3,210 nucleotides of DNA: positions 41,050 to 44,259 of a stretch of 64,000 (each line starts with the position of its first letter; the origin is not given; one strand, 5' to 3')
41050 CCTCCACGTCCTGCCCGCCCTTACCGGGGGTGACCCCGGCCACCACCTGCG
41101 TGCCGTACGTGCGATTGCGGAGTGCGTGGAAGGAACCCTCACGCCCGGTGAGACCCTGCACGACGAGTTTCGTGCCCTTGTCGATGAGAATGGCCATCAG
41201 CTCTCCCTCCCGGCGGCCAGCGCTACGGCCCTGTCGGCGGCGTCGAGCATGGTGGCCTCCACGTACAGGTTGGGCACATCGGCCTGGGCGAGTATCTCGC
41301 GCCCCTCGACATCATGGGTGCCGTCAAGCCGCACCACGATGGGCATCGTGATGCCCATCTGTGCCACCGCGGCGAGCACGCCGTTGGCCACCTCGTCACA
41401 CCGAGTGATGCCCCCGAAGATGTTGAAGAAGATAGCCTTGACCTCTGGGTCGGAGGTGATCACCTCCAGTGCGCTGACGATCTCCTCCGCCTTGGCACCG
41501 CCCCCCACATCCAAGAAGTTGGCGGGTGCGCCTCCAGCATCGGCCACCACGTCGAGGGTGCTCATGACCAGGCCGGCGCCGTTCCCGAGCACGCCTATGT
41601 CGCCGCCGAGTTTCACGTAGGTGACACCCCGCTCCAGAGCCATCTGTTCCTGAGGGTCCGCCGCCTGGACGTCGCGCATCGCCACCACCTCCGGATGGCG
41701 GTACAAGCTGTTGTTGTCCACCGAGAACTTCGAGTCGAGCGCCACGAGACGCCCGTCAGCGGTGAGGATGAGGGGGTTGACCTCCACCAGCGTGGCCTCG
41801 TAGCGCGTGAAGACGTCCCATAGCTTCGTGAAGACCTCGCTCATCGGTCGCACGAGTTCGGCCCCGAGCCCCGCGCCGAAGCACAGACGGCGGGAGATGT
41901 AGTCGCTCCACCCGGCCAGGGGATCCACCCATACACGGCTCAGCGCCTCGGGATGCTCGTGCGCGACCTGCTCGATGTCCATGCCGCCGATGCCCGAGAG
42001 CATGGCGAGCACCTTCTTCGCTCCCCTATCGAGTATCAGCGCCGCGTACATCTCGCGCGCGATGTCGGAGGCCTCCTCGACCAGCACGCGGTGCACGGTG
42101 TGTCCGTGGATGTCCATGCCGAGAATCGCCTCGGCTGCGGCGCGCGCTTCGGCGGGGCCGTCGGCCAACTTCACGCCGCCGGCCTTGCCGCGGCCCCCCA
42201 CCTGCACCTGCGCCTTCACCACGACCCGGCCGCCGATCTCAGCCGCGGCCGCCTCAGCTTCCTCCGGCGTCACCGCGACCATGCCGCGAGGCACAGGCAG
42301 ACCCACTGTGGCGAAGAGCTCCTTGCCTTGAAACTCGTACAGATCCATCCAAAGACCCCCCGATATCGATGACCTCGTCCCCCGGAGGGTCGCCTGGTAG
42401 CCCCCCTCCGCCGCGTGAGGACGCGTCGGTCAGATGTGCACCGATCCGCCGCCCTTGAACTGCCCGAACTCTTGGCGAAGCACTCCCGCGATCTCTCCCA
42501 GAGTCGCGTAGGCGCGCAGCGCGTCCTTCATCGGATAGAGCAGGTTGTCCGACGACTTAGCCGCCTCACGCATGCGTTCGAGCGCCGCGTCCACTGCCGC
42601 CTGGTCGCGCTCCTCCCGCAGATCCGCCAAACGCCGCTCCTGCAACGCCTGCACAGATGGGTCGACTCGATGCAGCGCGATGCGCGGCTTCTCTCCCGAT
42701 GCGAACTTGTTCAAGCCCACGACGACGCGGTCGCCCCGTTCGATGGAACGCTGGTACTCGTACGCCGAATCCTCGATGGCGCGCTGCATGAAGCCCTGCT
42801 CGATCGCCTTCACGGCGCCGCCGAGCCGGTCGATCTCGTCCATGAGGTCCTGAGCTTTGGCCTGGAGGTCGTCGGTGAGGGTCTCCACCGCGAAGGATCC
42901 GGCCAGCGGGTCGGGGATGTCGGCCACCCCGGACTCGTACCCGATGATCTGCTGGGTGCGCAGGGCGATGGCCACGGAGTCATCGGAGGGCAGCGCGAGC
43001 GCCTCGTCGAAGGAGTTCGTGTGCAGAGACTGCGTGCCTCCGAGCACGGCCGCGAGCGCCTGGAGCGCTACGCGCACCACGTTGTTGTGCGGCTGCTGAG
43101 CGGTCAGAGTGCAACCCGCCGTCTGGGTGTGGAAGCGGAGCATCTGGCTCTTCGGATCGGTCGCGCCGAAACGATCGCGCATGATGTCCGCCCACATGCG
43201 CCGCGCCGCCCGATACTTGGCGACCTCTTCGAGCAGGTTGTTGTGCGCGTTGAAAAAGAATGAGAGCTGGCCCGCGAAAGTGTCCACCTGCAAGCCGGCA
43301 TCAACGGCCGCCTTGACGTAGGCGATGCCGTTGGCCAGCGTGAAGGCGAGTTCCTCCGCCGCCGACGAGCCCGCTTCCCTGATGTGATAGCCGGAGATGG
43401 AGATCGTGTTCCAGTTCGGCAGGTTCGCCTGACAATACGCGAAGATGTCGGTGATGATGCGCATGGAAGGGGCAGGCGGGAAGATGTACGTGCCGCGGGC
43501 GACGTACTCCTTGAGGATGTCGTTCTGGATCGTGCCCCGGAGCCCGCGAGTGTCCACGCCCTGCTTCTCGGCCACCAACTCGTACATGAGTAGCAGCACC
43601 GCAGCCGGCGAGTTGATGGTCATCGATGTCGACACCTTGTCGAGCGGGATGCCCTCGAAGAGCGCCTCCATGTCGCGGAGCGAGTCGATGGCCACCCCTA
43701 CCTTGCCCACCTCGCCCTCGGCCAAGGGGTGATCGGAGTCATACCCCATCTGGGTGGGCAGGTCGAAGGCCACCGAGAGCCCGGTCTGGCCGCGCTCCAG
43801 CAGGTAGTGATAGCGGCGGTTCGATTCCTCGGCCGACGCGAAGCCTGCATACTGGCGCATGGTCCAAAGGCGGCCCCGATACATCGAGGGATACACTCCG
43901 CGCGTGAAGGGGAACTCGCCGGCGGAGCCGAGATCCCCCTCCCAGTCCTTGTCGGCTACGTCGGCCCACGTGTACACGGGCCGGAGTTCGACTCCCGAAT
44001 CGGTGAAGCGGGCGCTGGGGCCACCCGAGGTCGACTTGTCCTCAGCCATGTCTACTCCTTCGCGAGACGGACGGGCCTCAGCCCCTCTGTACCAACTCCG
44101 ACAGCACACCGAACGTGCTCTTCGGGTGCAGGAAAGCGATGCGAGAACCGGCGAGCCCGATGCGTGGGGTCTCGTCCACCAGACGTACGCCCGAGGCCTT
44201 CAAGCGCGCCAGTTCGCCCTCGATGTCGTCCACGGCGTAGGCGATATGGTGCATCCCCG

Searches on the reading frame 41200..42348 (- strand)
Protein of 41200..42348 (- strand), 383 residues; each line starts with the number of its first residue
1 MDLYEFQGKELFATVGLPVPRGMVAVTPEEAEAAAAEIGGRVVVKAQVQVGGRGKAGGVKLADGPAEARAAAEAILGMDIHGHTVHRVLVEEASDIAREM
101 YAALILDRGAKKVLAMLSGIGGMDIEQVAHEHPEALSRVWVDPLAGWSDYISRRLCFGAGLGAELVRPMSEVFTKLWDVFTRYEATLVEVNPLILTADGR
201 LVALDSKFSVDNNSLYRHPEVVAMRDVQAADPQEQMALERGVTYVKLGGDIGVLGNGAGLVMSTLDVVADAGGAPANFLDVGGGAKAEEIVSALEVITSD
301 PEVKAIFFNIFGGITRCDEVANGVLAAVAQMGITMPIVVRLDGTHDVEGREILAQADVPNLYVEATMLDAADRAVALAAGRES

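Call 16: search_protein_families(library=pfam, proteins=[window:41200-42348:-], max_evalue=0.00001)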
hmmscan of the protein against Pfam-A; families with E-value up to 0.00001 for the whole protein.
window:41200-42348:- (383 aa): 4 families
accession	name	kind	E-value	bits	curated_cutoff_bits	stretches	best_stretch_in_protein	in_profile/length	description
PF08442.15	ATP-grasp_2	-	9.4e-66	221.7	29.5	1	2-194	1-201/202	ATP-grasp domain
PF00549.24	Ligase_CoA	-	1.5e-23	83.7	24.5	1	256-367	3-121/128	CoA-ligase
PF13549.11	ATP-grasp_5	-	1.8e-11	44.2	27.6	1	3-128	10-138/221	ATP-grasp domain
PF24948.1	Citrate_synth_N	-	6.9e-09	35.8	83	1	40-216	52-226/232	ATP-citrate synthase ATP-grasp domain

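Call 17: find_related_loci(query=window:41200-42348:-, collection=genome_contigs, flank=2000)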
Query window:41200-42348:- (383 aa) in genome_contigs; peptide patterns used: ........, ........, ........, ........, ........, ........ (x = any residue, [..] = any of these).
464 stretches matched a pattern; 231 encode a relative of the query (tblastn E <= 1e-3); the best 80 are kept; 80 distinct loci.
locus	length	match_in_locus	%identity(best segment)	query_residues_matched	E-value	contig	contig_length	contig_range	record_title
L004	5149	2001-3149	95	1-383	0e+0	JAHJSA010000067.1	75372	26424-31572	MAG: Actinomycetota bacterium isolate OS_PC_MetaG.mb.176 OS_PC_MetaG.mb.176_k141_579807, whole genome shotgun sequence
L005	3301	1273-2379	82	1-369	0e+0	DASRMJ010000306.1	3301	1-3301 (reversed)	MAG TPA_asm: Thermoleophilia bacterium isolate SMAG_U10212 k141_538130, whole genome shotgun sequence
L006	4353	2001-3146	82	1-382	0e+0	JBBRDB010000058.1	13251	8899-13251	MAG: Thermoleophilia bacterium isolate Co_metawrap_2432 Cmw_2432_k141_7531773_length_13251_cov_9.9973, whole genome shot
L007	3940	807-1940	63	1-378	1e-159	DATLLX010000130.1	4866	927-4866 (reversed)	MAG TPA_asm: Gaiellales bacterium isolate SMAG_U13759 k141_4571484, whole genome shotgun sequence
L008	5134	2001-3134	63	1-378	5e-156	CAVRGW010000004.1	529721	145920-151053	MAG: uncultured Actinomycetes bacterium isolate MFD05442.bin.2.232 genome assembly, contig: contig_2847, whole genome sh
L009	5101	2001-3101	68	1-367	2e-155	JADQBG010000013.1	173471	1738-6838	MAG: Actinomycetota bacterium isolate Soudan_30 NODE_57_length_173471_cov_15.779842, whole genome shotgun sequence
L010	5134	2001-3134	63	1-378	3e-153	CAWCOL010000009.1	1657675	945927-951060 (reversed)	MAG: uncultured Actinomycetes bacterium isolate MFD09368.bin.2.153 genome assembly, contig: contig_5381, whole genome sh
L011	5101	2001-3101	67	1-367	2e-153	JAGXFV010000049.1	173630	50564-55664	MAG: Actinomycetes bacterium isolate LH_M23 k141_1580604, whole genome shotgun sequence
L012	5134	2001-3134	63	1-378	1e-150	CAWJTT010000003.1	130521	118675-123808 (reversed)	MAG: uncultured Actinomycetes bacterium isolate MFD09126.bin.2.24 genome assembly, contig: contig_13265, whole genome sh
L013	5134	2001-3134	62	1-378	5e-149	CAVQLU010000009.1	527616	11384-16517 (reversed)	MAG: uncultured Actinomycetes bacterium isolate MFD03975.bin.2.103 genome assembly, contig: contig_47607, whole genome s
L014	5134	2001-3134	64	1-378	6e-149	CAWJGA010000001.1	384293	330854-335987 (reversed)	MAG: uncultured Actinomycetes bacterium isolate MFD01213.bin.3.342 genome assembly, contig: contig_1245, whole genome sh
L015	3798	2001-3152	62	1-383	1e-149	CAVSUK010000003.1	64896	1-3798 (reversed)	MAG: uncultured Gaiellaceae bacterium isolate MFD02809.bin.2.57 genome assembly, contig: contig_113618, whole genome sho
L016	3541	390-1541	62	1-383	2e-149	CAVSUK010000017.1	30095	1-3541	MAG: uncultured Gaiellaceae bacterium isolate MFD02809.bin.2.57 genome assembly, contig: contig_239327, whole genome sho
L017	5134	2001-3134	63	1-378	1e-146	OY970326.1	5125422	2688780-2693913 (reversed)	MAG: uncultured Actinomycetes bacterium isolate MFD04967.bin.2.98 genome assembly, chromosome: 1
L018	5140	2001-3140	61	1-379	2e-146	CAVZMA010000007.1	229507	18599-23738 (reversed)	MAG: uncultured Thermoleophilia bacterium isolate MFD02242.bin.2.277 genome assembly, contig: contig_30438, whole genome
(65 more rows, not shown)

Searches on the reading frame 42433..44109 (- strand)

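Call 16: search_protein_families(library=pfam, proteins=[window:42433-44109:-], max_evalue=0.00001)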
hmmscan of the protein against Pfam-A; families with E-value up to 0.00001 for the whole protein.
window:42433-44109:- (559 aa): 1 family
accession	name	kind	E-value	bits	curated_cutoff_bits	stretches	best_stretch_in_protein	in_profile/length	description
PF01642.28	MM_CoA_mutase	-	5.3e-227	754.8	22.1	1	36-549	2-512/512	Methylmalonyl-CoA mutase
